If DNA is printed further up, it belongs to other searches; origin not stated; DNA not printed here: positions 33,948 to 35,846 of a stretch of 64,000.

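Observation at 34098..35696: HTH-fused aconitase-family (LeuC-like) protein with all three Fe-S cysteine ligands and the catalytic motifs replaced; candidate ligand-sensing regulator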

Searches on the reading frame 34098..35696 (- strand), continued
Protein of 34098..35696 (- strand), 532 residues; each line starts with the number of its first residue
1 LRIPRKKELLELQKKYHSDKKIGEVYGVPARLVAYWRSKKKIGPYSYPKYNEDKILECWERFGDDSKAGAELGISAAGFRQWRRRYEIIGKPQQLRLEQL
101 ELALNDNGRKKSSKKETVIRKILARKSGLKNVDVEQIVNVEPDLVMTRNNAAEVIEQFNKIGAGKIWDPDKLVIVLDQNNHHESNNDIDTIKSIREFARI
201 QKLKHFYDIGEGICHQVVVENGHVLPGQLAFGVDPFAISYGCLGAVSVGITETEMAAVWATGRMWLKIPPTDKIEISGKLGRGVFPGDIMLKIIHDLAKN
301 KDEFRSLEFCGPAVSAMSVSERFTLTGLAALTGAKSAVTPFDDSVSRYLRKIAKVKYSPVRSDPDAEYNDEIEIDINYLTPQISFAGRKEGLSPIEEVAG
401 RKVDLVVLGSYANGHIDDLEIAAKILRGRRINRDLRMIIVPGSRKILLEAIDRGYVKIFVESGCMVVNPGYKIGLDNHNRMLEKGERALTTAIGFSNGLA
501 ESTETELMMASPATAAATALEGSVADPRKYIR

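Call 22: find_related_loci(query=A1, collection=genome_contigs, flank=4000)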
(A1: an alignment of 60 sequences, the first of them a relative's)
Query A1 (532 aa) in genome_contigs; peptide patterns used: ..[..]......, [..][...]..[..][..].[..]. (x = any residue, [..] = any of these).
259 stretches matched a pattern; 212 encode a relative of the query (tblastn E <= 1e-3); the best 80 are kept; 80 distinct loci.
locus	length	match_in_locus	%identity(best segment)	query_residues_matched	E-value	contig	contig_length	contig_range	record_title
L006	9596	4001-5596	62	1-532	0e+0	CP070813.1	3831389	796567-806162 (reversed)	MAG: Candidatus Zixiibacteriota bacterium isolate bin119 chromosome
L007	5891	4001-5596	62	1-532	0e+0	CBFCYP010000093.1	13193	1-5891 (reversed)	MAG TPA_asm: uncultured bacterium isolate SRR26215681_binner13_Refined_78 genome assembly, contig: ERZ25073475.3679, who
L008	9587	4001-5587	64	1-532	0e+0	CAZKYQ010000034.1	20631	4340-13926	MAG TPA_asm: uncultured Ignavibacteria bacterium isolate binchicken_co275_126 genome assembly, contig: NODE_3318_length_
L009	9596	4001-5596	63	1-532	0e+0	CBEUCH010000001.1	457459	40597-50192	MAG TPA_asm: uncultured bacterium isolate SRR19160658_binner12_Refined_30 genome assembly, contig: ERZ26800495.1, whole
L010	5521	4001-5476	62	1-492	0e+0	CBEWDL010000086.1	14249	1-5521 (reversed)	MAG TPA_asm: uncultured bacterium isolate SRR12059192_binner23_Refined_3 genome assembly, contig: ERZ26875191.95, whole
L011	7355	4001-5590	58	1-530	0e+0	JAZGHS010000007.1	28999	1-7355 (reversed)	MAG: Candidatus Zixiibacteriota bacterium isolate SCS6bin.4 SCS6bin.4_7, whole genome shotgun sequence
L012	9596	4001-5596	62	1-532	0e+0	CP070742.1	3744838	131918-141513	MAG: Candidatus Zixiibacteriota bacterium isolate bin38 chromosome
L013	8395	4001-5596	52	1-531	0e+0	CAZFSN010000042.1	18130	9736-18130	MAG TPA_asm: uncultured Ignavibacteria bacterium isolate binchicken_co129_624 genome assembly, contig: NODE_9020_length_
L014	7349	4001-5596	51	1-531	2e-177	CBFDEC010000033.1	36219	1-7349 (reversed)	MAG TPA_asm: uncultured bacterium isolate SRR26215678_metabat2_26 genome assembly, contig: ERZ25073496.764, whole genome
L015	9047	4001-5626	49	1-532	2e-173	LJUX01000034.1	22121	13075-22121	MAG: candidate division Zixibacteria bacterium SM23_73_3 WORSMTZ_4431, whole genome shotgun sequence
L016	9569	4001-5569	48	1-531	7e-173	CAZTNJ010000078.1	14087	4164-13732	MAG TPA_asm: uncultured Ignavibacteria bacterium isolate binchicken_co44_148 genome assembly, contig: NODE_5413_length_1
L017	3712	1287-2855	48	1-531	2e-177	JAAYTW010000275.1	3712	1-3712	MAG: Candidatus Zixiibacteriota bacterium isolate AS27yjCOA_100 132910_AS27, whole genome shotgun sequence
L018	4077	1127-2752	50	1-532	2e-175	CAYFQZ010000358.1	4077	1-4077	MAG TPA_asm: uncultured Ignavibacteria bacterium isolate ERP108616_co1_151 genome assembly, contig: k119_119885, whole g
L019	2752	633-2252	48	1-532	9e-180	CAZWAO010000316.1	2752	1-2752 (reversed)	MAG TPA_asm: uncultured Ignavibacteria bacterium isolate binchicken_co81_427 genome assembly, contig: NODE_81461_length_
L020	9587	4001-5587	49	1-532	1e-168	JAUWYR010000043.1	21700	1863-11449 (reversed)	MAG: Candidatus Zixiibacteriota bacterium isolate CSMAG_2715 CSMAG_2715_k141_481900_length_21700_cov_12.1007, whole geno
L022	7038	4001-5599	50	1-532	4e-168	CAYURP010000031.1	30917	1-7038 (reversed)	MAG TPA_asm: uncultured Ignavibacteria bacterium isolate binchicken_co89_584 genome assembly, contig: NODE_2164_length_3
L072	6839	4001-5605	42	2-532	7e-138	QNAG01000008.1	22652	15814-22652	MAG: Candidatus Zixiibacteriota bacterium isolate B120_G9 B120_Guay9_scaffold_01190, whole genome shotgun sequence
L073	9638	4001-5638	40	2-532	2e-137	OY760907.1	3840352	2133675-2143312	MAG: uncultured candidate division Zixibacteria bacterium isolate 2d357583-1faf-4436-89ad-6f0e4817d39a genome assembly,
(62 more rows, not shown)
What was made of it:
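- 212 species genomes carry it and 80 were inspected; nearly all are titled Zixibacteria, with one copy per locus (call 22).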

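Call 25: predict_structure(alignment_id=A1)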
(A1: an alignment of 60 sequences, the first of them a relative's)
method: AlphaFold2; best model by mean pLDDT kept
length: 532 residues; sequences in the alignment: 60
mean_pLDDT: 86.1   pTM: 0.75
mean pLDDT of the five models: 86.1, 85.2, 84.9, 84.5, 84.2
residues with pLDDT >= 90: 306; 70-90: 156; 50-70: 46; < 50: 24
segments of 3 or more residues with pLDDT < 50: 102-108, 180-183, 475-477, 496-502
pLDDT, mean of each block of 10 residues (from residue 1): 86 84 88 90 66 86 81 81 86 60 43 80 94 95 93 94 93 82 61 93 92 92 95 92 95 96 95 93 92 80 82 92 93 91 91 87 89 92 78 91 92 91 97 95 95 98 92 55 83 57 73 97 96 78
secondary structure, 60 per line:
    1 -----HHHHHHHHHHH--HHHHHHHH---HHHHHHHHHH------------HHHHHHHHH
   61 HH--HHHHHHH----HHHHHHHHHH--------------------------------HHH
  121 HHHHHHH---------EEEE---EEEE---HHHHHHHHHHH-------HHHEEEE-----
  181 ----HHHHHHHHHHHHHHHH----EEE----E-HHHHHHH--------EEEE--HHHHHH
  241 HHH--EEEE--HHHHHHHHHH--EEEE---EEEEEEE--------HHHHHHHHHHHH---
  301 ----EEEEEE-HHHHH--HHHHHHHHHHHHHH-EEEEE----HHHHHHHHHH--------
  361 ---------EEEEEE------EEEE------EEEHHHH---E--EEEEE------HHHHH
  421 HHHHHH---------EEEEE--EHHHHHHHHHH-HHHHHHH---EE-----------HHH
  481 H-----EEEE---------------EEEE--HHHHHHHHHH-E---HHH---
elements in order: H6-16 H19-26 H30-39 H52-62 H65-71 H76-85 H118-127 E137-140 E144-147 H151-161 E172-175 H185-200 E205-207 H214-220 E229-232 H235-243 E246-249 H252-261 E264-267 E271-277 H286-297 E305-310 H312-316 H319-332 E334-338 H343-352 E370-375 E382-385 E392-394 H395-398 E405-409 H416-426 E436-440 H444-453 H455-461 H478-481 E487-490 E506-509 H512-521
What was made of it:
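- The former active-site loops are predicted to be disordered (call 25).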

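Call 30: fold_search(model_id=the predicted structure, library=pdb)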
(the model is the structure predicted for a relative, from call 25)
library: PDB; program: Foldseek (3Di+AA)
matches with E <= 10: 1058; with E <= 0.001: 23
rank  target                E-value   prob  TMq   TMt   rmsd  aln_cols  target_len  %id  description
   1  4kp1                  8.6e-48  1.00  0.74  0.93   2.2       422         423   33  Crystal structure of IPM isomerase large subunit from methanococcus jannaschii (MJ0499) (released 2014-04-23)
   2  4kp2_A                8.6e-44  1.00  0.72  0.91   2.5       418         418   32  Crystal structure of homoaconitase large subunit from methanococcus jannaschii (MJ1003) (released 2014-04-23)
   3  4nqy_A                2.3e-42  1.00  0.70  0.90   3.2       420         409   33  The reduced form of MJ0499 (released 2014-05-21)
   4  1l5j_A                4.2e-31  1.00  0.67  0.42  14.0       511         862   18  CRYSTAL STRUCTURE OF E. COLI ACONITASE B. (released 2002-06-12)
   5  1c96                  1.6e-29  1.00  0.67  0.49   4.1       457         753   21  S642A:CITRATE COMPLEX OF ACONITASE (released 1999-08-12)
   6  1aco                  2.4e-29  1.00  0.67  0.48   8.4       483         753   22  CRYSTAL STRUCTURE OF ACONITASE WITH TRANSACONITATE BOUND (released 1993-10-31)
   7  7acn                  3.2e-29  1.00  0.69  0.49   8.1       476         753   22  CRYSTAL STRUCTURES OF ACONITASE WITH ISOCITRATE AND NITROISOCITRATE BOUND (released 1993-10-31)
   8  1b0m                  5.1e-29  1.00  0.67  0.48   8.2       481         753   22  ACONITASE R644Q:FLUOROCITRATE COMPLEX (released 1998-11-18)
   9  1nis                  9.3e-29  1.00  0.67  0.48   8.4       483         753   22  CRYSTAL STRUCTURE OF ACONITASE WITH TRANS-ACONITATE AND NITROCITRATE BOUND (released 1993-10-31)
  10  5acn                  9.9e-29  1.00  0.68  0.49   4.4       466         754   22  STRUCTURE OF ACTIVATED ACONITASE. FORMATION OF THE (4FE-4S) CLUSTER IN THE CRYSTAL (released 1990-07-15)
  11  1b0j                  1.0e-27  1.00  0.68  0.49   4.1       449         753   23  CRYSTAL STRUCTURE OF ACONITASE WITH ISOCITRATE (released 1998-11-18)
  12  9a4j_A                8.8e-24  1.00  0.61  0.37   6.5       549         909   17  Integrative model of ACNA-IDH by crosslinking MS and deep learning (released 2024-09-18)
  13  2b3x                  1.3e-22  1.00  0.59  0.36   6.3       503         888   16  Structure of an orthorhombic crystal form of human cytosolic aconitase (IRP1) (released 2006-01-10)
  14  3snp_A                2.0e-21  1.00  0.49  0.33  10.3       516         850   16  Crystal structure analysis of iron regulatory protein 1 in complex with ferritin H IRE RNA (released 2011-07-27)
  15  3sn2_A                8.7e-21  1.00  0.45  0.30  10.5       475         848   16  Crystal structure analysis of iron regulatory protein 1 in complex with transferrin receptor IRE B RNA (released 2011-11-23)
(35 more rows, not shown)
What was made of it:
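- On Aconitase/IPM isomerase/homoaconitase large subunit (catalytic Fe-S hydro-lyase): Foldseek to 4kp1 TM(target) 0.93 (call 30).
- Closest known: IRP1/IRP2 and bacterial apo-aconitases. Same: IRP1-RNA complexes are among the fold matches (call 30).
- The AF2 model (pLDDT 86) superposes on 4kp1 at TM 0.93 (calls 25,30). Aconitase-family proteins have precedents as RNA binders (PDB 3snp/3sn2 appear among the fold matches, call 30). The model is confident and native-like (calls 25,30).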
